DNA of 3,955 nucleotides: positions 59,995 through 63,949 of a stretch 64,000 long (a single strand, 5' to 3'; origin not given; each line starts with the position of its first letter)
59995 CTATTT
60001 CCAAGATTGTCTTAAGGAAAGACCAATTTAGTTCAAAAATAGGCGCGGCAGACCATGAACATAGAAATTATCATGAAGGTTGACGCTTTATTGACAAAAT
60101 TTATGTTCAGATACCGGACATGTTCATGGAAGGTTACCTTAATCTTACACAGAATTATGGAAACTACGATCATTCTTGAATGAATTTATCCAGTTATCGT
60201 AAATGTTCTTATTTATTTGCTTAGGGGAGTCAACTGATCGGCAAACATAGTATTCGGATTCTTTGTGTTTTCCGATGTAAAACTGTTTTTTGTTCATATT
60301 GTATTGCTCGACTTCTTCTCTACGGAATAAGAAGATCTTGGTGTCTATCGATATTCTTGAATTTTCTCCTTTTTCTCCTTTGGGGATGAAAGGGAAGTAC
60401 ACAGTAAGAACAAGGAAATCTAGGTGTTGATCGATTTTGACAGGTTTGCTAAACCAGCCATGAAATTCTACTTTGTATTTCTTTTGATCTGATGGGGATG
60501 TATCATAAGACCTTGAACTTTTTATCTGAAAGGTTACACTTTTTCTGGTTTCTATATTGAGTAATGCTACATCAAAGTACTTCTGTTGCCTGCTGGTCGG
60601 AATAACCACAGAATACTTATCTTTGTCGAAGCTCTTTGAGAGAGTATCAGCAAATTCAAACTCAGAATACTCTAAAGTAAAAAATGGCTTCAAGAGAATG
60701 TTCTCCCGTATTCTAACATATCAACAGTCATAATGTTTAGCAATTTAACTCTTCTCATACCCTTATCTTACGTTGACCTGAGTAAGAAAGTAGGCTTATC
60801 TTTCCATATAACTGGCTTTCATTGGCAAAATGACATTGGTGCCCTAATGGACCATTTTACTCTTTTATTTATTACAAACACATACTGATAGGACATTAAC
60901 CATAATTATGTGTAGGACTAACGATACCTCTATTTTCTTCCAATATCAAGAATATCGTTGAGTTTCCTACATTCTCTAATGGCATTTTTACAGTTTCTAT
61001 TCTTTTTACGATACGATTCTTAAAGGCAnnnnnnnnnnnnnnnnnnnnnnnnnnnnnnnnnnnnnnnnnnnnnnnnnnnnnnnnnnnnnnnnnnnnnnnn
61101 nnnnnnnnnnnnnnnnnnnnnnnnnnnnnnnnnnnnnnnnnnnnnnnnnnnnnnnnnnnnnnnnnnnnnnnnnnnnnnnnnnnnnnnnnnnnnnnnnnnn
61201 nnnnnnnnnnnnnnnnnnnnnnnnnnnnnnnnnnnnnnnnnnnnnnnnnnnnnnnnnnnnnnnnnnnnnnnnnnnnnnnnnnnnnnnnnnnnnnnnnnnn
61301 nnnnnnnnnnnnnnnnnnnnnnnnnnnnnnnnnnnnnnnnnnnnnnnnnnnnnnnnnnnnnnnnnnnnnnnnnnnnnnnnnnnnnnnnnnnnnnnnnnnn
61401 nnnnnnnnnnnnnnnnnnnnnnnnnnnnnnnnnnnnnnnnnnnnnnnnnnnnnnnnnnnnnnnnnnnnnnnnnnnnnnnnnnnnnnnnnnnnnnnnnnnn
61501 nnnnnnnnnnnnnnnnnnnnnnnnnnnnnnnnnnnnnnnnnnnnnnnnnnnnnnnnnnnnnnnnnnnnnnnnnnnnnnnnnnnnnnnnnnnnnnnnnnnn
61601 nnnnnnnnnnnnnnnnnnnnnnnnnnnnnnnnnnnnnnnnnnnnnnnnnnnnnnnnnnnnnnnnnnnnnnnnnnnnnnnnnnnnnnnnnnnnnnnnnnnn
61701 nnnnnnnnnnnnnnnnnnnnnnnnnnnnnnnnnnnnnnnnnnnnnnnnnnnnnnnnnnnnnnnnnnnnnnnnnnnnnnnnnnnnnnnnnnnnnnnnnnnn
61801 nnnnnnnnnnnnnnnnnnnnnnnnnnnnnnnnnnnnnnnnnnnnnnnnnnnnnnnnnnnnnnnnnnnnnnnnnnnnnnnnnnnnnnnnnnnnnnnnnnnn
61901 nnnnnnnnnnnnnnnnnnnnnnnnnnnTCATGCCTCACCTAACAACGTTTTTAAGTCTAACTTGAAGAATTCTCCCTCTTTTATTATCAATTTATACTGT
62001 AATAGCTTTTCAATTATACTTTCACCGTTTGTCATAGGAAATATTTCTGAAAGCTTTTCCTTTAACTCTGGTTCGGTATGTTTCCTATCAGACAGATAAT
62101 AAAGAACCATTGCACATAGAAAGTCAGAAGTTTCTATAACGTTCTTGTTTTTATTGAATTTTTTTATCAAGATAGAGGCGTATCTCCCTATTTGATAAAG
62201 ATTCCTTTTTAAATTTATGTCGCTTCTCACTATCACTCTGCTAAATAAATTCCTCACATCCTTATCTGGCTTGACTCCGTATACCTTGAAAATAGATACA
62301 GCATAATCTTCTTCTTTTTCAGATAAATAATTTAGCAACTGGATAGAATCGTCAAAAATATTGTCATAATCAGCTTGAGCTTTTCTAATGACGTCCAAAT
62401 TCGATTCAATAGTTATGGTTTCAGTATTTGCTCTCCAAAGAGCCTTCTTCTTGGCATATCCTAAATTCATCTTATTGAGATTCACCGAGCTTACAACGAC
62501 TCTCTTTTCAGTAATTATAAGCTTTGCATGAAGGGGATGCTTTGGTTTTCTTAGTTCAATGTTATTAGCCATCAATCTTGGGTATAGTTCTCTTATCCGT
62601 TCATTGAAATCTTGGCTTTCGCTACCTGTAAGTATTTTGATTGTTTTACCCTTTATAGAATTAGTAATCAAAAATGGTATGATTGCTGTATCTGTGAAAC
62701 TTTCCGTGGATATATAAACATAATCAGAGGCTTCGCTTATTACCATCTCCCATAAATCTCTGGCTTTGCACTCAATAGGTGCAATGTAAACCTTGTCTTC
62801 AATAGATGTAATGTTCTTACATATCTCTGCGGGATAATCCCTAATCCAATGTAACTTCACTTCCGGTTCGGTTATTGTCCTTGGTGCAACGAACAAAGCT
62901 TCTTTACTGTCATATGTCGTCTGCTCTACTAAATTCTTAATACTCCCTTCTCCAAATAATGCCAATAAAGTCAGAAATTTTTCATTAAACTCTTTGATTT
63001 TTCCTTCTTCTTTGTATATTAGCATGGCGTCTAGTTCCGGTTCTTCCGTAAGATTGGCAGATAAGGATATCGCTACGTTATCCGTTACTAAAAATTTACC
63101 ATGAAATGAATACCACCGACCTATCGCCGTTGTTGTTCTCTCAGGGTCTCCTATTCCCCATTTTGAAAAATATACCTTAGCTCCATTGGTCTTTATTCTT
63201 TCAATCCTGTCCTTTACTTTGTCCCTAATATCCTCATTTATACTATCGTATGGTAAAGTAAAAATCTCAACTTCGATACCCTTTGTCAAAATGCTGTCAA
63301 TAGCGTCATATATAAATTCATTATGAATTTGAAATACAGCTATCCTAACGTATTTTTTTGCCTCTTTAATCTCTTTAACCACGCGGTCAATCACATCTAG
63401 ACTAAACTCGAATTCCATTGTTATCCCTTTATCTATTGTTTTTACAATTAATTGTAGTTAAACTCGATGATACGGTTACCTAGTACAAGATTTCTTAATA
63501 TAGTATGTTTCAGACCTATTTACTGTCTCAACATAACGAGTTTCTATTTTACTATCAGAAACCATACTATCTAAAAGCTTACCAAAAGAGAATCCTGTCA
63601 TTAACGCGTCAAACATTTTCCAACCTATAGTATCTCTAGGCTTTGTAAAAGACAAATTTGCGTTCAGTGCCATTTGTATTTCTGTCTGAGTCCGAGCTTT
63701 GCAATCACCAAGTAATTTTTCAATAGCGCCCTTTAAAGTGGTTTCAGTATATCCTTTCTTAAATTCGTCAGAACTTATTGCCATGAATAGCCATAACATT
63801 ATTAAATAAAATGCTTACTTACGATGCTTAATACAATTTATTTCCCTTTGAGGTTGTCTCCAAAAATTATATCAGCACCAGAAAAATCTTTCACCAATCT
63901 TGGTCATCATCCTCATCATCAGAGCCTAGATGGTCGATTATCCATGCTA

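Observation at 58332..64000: AT-rich genomic island starting at the 3' end of tRNA-Val, enriched in nuclease/defence-like genes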

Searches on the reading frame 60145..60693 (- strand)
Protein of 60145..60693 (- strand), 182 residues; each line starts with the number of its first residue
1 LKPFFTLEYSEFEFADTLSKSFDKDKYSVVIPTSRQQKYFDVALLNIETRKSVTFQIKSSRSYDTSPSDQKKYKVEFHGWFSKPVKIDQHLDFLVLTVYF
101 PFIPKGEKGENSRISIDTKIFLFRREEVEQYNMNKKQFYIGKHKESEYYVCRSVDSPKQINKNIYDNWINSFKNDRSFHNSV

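Call 5: search_protein_families(library=pfam, proteins=[window:60145-60693:-], max_evalue=0.01)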
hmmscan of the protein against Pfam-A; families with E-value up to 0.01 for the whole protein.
window:60145-60693:- (182 aa): 0 families

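Call 22: search_protein_families(library=padloc, proteins=[window:60145-60693:-], max_evalue=0.01)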
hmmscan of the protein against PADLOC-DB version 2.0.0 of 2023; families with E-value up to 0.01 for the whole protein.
window:60145-60693:- (182 aa): 0 families

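Call 23: search_protein_families(library=ncbifam, proteins=[window:60145-60693:-], max_evalue=0.01)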
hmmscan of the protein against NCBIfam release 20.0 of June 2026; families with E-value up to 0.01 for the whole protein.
window:60145-60693:- (182 aa): 0 families

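Call 24: search_protein_families(library=phrogs, proteins=[window:60145-60693:-], max_evalue=0.01)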
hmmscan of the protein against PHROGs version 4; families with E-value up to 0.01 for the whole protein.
window:60145-60693:- (182 aa): 0 families

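Call 31: search_solved_structures(query=window:60145-60693:-, max_evalue=10)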
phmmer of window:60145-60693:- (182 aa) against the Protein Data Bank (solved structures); distinct sequences matched with E-value up to 10: 3.
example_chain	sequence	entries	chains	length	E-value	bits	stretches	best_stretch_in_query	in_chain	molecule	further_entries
6zbk_A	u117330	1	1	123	0.26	14.5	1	13-64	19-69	RNA polymerase II-associated protein 3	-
6fd7_A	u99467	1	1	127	0.28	14.4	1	13-64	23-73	RNA polymerase II-associated protein 3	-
4cgv_A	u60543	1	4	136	0.3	14.3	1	13-64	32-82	RNA POLYMERASE II-ASSOCIATED PROTEIN 3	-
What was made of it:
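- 60145..60693 (-): p182, a near-orphan. A D...QxK motif seen by eye suggests a nuclease, but this was not tested. Its homologues are solitary genes in other defence islands. No family or PDB hit (calls 5, 22-24, 31).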

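Call 58: find_homologous_proteins(query=window:60145-60693:-, max_evalue=0.001)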
Query window:60145-60693:- (182 aa): 4 proteins with E <= 0.001 among 50 candidates.
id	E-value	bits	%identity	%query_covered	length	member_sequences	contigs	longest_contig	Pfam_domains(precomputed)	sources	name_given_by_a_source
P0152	1.1e-115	402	100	100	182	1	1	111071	-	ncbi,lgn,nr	ncbi:MAG: hypothetical protein LVQ96_06670 [Thermoplasmatales archaeon]|nr:hypothetical protein [The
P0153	1.2e-64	235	62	96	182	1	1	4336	-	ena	-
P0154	2.6e-63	231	62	95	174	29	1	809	-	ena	-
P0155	6.1e-62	227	61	96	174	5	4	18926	-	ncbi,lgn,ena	-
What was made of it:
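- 60145..60693 (-): 4 homologues (call 58).
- Checked: The 182-aa ORF has only 4 detectable homologues (call 58).
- The window comes from a MAG (p182 is identical to LVQ96_06670 on a 111-kb contig, call 58).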

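Call 60: find_encoding_contigs(protein=P0152, flank=10000, max_places=4)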
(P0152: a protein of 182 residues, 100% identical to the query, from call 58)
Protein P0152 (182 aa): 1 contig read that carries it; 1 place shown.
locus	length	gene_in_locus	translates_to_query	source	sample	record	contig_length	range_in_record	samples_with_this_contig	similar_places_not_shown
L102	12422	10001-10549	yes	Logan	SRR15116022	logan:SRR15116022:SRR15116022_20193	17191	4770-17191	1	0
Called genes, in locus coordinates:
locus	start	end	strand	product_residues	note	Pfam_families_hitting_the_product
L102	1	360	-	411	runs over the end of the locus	PF07690:MFS_1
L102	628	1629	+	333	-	PF13577:SnoaL_4 (faint)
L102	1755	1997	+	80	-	-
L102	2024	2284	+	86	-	PF26119:DUF8036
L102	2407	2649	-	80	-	PF01206:TusA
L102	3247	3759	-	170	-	PF14321:DUF4382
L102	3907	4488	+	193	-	PF13489:Methyltransf_23, PF05175:MTS (weak), PF02353:CMAS (weak), PF13847:Methyltransf_31, PF08241:Methyltransf_11, PF08242:Methyltransf_12, PF13649:Methyltransf_25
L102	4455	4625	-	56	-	-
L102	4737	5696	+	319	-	-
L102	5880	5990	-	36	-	-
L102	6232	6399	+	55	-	PF04014:MazE_antitoxin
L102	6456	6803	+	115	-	-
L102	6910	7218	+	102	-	-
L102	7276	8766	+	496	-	PF13091:PLDc_2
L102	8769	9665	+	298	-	PF01555:N6_N4_Mtase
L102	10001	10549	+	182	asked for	-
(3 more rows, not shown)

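Call 61: find_encoding_contigs(protein=P0155, flank=8000, max_places=4)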
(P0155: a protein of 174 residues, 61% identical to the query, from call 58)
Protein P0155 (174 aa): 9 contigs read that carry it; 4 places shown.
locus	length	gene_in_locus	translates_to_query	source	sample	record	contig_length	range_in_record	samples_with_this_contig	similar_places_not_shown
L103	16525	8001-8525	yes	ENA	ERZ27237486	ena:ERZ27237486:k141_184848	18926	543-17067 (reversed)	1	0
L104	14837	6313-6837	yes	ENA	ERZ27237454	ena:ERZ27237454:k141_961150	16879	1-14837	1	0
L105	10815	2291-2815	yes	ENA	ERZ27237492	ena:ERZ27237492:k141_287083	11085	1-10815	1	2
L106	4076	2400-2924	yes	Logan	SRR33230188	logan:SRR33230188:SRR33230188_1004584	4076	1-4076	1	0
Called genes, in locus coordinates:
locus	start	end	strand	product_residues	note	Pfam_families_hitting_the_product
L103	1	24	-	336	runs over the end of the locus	-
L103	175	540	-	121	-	-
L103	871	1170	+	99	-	-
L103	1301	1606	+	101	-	PF01527:HTH_Tnp_1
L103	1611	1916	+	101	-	-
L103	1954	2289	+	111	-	PF00665:rve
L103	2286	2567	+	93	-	PF13683:rve_3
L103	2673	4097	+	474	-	-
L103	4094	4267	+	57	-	-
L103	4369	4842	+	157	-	-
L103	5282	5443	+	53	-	-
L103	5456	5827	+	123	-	PF05598:DUF772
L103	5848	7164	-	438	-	PF04326:SLFN_AlbA_2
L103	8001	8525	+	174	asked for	-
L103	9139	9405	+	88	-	-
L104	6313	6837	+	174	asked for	-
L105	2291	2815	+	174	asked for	-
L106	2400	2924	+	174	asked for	-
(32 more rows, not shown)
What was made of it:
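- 60145..60693 (-): Contexts with SLFN_AlbA_2, IS elements and PLD+helicase genes (call 61).
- p182 homologues lie in other defence islands (call 61).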

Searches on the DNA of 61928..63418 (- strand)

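Call 75: search_rna_families(sources=[L081, L001], threshold=gathering)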
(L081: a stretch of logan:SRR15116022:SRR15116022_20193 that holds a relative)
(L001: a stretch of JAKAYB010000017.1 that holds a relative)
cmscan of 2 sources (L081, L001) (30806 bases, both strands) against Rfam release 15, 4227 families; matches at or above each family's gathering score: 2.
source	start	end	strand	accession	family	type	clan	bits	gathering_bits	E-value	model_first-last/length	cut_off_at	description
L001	4180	4252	-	RF00005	tRNA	Gene; tRNA;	CL00001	70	29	1.5e-13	1-71/71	no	tRNA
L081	15091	15147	-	RF00005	tRNA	Gene; tRNA;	CL00001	41.3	29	1.2e-05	17-71/71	5'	tRNA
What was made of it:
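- Tried and rejected: An Rfam scan of L081 found only the tRNA (call 75).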

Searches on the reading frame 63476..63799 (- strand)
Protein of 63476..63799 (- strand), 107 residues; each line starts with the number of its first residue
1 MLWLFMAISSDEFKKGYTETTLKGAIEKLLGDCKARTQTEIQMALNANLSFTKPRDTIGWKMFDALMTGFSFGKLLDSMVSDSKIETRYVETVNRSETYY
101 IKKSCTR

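Call 5: search_protein_families(library=pfam, proteins=[window:63476-63799:-], max_evalue=0.01)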
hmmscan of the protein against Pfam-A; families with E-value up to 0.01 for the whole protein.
window:63476-63799:- (107 aa): 0 families

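Call 11: find_encoding_contigs(protein=window:63476-63799:-, flank=10000, max_places=6)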
Protein window:63476-63799:- (107 aa): no gene with exactly this product is on record in the collection.
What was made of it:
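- Tried and rejected: An exact-protein look-up of p107 failed because the recorded gene call uses a different start codon (call 11).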

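Call 22: search_protein_families(library=padloc, proteins=[window:63476-63799:-], max_evalue=0.01)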
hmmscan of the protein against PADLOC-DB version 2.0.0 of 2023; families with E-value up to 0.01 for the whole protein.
window:63476-63799:- (107 aa): 0 families

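Call 23: search_protein_families(library=ncbifam, proteins=[window:63476-63799:-], max_evalue=0.01)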
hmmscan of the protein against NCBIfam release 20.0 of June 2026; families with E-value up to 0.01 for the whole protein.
window:63476-63799:- (107 aa): 0 families

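Call 24: search_protein_families(library=phrogs, proteins=[window:63476-63799:-], max_evalue=0.01)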
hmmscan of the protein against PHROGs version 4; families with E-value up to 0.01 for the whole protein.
window:63476-63799:- (107 aa): 0 families
